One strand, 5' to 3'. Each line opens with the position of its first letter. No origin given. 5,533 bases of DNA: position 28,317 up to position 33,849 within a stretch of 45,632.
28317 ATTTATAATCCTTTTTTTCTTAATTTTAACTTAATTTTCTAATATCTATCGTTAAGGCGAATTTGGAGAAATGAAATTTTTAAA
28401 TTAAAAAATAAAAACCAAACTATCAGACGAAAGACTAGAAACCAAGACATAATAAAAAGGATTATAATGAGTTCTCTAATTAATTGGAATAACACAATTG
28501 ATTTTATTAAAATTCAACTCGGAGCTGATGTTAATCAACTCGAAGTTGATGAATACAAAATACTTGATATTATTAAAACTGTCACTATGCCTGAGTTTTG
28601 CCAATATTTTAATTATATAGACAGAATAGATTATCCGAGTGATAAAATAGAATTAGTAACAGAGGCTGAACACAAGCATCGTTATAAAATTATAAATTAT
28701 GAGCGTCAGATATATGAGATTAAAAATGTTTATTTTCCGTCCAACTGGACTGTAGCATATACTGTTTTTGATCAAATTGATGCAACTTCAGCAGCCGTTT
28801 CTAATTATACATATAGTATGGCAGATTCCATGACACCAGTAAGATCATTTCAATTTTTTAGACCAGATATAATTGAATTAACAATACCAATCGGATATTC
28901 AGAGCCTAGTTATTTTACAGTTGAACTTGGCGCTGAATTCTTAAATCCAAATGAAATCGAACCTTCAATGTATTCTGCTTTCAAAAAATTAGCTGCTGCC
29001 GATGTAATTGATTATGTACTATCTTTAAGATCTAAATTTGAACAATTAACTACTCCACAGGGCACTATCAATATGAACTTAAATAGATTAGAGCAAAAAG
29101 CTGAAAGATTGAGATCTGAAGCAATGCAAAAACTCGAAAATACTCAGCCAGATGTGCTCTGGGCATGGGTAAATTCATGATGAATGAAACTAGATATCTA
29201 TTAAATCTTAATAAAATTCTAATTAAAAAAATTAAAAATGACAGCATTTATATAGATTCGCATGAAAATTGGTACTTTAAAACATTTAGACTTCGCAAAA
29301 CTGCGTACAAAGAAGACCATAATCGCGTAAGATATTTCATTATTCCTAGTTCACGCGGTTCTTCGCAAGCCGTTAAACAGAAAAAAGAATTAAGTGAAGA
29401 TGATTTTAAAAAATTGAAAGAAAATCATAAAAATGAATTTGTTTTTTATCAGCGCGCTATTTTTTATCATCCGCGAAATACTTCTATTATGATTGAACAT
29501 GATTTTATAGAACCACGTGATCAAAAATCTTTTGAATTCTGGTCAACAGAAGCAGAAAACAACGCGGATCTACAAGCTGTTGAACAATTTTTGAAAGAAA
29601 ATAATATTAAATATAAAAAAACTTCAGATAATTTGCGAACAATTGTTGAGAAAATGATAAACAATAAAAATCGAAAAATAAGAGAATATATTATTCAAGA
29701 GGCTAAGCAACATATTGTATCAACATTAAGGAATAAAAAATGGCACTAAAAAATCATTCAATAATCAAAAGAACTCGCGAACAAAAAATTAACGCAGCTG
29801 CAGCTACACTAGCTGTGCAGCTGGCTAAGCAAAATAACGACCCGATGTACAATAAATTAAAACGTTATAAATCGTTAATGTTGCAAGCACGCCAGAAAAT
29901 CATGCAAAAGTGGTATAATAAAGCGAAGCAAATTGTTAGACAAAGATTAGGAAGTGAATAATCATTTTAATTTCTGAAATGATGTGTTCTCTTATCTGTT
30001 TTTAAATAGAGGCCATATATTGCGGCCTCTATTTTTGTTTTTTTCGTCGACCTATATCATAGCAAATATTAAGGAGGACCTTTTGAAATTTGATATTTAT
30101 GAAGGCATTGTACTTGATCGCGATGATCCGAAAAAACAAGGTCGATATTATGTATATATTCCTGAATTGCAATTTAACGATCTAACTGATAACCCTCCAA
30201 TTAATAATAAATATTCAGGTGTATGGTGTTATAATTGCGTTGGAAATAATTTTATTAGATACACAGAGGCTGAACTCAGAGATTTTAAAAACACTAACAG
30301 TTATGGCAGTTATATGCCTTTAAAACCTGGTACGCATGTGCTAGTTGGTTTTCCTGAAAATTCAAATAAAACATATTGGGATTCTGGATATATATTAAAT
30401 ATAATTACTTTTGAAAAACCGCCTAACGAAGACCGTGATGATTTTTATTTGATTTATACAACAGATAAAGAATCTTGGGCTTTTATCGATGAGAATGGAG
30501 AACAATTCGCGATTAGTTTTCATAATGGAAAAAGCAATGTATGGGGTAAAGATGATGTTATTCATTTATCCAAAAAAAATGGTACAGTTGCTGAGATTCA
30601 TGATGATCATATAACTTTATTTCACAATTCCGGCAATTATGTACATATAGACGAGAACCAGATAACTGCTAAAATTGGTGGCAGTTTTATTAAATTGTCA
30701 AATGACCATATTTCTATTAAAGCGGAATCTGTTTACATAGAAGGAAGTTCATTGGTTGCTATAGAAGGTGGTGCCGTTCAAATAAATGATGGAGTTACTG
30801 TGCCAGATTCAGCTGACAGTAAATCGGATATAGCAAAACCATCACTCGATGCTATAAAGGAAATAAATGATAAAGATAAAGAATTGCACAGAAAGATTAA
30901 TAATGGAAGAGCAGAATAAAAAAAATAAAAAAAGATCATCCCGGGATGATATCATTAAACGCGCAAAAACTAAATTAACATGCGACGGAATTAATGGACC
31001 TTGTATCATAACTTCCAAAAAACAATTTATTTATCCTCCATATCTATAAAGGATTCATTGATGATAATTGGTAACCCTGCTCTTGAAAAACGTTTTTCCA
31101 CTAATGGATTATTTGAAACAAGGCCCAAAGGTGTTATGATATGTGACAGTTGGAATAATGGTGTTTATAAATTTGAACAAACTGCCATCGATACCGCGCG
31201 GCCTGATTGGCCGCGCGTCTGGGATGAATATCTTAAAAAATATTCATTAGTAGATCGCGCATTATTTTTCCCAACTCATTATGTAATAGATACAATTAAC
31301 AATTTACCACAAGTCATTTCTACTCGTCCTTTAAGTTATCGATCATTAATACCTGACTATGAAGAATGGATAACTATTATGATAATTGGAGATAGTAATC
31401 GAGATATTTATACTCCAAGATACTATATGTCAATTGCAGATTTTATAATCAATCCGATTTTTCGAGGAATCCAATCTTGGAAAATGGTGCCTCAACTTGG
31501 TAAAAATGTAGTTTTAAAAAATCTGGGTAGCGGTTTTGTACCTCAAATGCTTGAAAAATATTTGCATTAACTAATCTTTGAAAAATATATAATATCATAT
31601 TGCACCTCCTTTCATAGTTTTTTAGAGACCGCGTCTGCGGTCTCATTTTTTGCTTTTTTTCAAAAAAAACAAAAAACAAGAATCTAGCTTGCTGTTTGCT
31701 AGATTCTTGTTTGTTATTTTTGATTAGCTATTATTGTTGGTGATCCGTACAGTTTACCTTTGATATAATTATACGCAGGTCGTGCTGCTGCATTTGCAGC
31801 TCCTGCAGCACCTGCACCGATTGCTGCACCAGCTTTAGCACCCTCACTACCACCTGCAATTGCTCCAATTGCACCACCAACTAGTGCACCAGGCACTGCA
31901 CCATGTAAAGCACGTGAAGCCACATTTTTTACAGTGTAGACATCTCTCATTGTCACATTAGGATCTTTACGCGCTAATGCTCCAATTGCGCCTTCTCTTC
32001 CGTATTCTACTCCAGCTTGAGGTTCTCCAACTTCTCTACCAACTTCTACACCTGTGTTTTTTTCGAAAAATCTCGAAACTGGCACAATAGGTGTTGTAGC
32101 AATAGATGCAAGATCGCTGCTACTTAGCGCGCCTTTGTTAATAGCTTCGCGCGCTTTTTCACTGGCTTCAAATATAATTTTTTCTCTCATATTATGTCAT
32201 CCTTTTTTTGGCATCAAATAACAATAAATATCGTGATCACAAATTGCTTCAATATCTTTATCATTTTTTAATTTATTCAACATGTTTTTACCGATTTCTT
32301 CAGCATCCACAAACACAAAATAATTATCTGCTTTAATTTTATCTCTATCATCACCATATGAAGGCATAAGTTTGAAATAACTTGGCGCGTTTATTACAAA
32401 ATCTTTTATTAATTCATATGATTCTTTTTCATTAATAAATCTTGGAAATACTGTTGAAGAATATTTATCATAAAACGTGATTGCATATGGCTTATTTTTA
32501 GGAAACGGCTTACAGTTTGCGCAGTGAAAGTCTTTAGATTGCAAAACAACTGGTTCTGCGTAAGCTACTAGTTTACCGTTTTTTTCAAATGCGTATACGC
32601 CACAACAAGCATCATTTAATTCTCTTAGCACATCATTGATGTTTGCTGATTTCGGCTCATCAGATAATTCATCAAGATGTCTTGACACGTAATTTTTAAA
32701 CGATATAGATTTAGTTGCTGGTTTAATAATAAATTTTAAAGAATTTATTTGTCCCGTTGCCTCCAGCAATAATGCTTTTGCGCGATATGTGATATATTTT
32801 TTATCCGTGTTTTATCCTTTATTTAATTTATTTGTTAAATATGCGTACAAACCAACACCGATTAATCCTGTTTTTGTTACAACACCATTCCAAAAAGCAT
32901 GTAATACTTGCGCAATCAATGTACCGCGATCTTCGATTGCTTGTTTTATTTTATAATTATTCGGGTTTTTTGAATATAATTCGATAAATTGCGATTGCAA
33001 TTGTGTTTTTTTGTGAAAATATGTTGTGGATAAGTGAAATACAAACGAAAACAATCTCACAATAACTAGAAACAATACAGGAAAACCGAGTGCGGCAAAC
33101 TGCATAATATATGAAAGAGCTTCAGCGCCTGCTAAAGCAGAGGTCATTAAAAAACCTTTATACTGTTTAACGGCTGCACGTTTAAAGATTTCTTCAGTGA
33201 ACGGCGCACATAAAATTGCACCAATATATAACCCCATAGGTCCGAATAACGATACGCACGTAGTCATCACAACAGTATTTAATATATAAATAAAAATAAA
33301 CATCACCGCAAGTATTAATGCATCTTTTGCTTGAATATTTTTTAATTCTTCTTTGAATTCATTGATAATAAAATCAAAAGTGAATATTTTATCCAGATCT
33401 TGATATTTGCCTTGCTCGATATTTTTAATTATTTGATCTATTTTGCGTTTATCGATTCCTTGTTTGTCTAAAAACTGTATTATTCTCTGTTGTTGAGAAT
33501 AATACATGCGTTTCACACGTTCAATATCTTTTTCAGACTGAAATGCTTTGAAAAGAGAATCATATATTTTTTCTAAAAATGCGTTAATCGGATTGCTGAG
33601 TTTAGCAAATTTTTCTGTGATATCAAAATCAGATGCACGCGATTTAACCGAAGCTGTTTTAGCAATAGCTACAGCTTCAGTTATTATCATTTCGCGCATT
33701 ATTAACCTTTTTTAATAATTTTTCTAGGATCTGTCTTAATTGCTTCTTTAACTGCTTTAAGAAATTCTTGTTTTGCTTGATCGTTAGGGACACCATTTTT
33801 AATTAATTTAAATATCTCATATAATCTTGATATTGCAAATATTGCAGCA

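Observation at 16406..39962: Two near-identical tandem repeat arrays in inverted orientation bracket a 22.3-kb block at both strand-switch points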

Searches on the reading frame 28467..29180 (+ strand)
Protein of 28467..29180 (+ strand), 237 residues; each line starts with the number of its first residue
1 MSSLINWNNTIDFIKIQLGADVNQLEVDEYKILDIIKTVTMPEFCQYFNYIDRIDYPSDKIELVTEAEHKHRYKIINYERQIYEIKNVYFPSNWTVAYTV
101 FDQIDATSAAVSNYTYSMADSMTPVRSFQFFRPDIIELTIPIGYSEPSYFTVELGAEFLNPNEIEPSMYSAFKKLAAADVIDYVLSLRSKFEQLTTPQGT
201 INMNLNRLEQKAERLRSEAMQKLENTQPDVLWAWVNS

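Call 56: search_protein_families(library=pfam, proteins=[window:28467-29180:+], max_evalue=0.01)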
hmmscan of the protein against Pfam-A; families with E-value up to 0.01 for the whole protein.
window:28467-29180:+ (237 aa): 1 family
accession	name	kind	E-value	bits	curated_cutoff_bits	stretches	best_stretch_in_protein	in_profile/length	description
PF02346.21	Vac_Fusion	-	0.005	16.9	24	0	179-217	4-42/56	Chordopoxvirus multifunctional envelope protein A27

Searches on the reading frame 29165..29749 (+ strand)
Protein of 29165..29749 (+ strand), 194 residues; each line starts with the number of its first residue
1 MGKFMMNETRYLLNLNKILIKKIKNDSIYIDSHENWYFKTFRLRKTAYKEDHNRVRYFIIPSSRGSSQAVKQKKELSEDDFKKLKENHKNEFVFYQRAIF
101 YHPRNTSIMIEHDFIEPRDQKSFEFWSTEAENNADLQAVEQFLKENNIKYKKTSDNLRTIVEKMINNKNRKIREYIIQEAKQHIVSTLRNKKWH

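Call 56: search_protein_families(library=pfam, proteins=[window:29165-29749:+], max_evalue=0.01)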
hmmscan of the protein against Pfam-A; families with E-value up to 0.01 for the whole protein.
window:29165-29749:+ (194 aa): 2 families
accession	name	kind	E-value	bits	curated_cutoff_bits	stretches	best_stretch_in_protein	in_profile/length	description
PF02244.21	Propep_M14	-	0.002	18.6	22.1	1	134-163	43-72/73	Carboxypeptidase activation peptide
PF11123.14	DNA_Packaging_2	-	0.002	18.6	27.5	1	127-152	23-48/79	DNA packaging protein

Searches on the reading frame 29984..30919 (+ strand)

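Call 56: search_protein_families(library=pfam, proteins=[window:29984-30919:+], max_evalue=0.01)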
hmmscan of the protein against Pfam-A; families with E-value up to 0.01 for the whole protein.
window:29984-30919:+ (311 aa): 1 family
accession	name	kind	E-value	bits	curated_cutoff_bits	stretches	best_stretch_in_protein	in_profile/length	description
PF21838.2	DUF6897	-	0.0062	16.6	23.9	0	199-229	25-54/58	Domain of unknown function (DUF6897)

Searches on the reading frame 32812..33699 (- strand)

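Call 56: search_protein_families(library=pfam, proteins=[window:32812-33699:-], max_evalue=0.01)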
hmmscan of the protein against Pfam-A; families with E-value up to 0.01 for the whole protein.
window:32812-33699:- (295 aa): 1 family
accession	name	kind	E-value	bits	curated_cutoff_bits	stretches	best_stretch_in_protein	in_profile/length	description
PF13367.11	PrsW-protease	-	0.00012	22.1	23.5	0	132-279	15-179/196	PrsW family intramembrane metalloprotease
